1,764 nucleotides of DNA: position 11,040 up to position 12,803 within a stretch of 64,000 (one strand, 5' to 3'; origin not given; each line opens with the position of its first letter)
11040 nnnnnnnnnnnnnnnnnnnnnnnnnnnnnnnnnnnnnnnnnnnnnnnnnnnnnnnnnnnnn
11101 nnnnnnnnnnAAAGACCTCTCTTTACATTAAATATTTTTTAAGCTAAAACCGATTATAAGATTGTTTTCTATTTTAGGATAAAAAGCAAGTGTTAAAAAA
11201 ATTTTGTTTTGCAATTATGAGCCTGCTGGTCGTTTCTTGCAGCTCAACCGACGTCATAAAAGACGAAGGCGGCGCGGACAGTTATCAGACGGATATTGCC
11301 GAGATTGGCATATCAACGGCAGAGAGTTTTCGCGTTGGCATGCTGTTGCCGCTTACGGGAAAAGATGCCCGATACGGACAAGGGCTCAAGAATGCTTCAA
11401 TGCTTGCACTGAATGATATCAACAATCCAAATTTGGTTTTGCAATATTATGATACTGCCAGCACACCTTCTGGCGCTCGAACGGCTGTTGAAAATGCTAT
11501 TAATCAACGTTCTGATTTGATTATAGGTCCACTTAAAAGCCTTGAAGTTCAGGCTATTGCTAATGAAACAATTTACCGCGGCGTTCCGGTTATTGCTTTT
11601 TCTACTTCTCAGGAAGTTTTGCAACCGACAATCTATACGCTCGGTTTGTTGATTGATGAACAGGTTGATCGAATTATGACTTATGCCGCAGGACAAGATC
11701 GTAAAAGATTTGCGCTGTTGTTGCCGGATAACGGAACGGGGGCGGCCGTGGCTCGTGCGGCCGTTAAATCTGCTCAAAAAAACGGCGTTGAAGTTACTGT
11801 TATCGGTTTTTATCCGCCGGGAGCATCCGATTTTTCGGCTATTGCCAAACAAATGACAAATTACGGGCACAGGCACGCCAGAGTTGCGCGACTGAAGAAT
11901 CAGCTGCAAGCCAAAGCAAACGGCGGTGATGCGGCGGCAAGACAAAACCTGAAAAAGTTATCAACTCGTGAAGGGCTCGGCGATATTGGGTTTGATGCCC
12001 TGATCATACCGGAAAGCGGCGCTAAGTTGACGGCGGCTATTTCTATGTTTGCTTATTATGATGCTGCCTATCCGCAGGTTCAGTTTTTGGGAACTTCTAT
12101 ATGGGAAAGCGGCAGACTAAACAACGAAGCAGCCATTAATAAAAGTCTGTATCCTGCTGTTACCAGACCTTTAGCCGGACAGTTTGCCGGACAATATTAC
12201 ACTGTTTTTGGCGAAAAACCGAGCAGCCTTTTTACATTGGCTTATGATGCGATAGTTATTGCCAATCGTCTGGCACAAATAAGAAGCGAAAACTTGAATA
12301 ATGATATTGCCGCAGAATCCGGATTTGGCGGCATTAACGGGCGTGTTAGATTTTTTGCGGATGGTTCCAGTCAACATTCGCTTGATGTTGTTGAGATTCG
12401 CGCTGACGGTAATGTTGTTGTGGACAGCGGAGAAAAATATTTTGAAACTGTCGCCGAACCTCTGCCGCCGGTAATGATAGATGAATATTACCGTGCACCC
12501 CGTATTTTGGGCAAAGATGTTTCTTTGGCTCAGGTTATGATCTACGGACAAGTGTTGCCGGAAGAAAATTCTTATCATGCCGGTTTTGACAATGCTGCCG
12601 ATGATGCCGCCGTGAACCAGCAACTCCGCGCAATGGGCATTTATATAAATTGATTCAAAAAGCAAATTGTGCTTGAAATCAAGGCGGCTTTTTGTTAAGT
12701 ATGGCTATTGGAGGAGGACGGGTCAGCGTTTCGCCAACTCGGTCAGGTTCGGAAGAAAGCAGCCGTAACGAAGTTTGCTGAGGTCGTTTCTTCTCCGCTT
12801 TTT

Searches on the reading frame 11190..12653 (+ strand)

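Call 3: search_protein_families(library=pfam, proteins=[window:11190-12653:+], max_evalue=0.01)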
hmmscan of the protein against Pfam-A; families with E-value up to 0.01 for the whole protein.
window:11190-12653:+ (487 aa): 3 families
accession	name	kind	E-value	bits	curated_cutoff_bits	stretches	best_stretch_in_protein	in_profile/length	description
PF13458.12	Peripla_BP_6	-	4e-28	99.5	31.7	1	47-407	2-342/343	Periplasmic binding protein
PF04348.19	LppC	-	4.7e-09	35.8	28.8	1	45-246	217-420/563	LppC putative lipoprotein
PF01094.35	ANF_receptor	-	8.9e-08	32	25.4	1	68-232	4-180/353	Receptor family ligand binding region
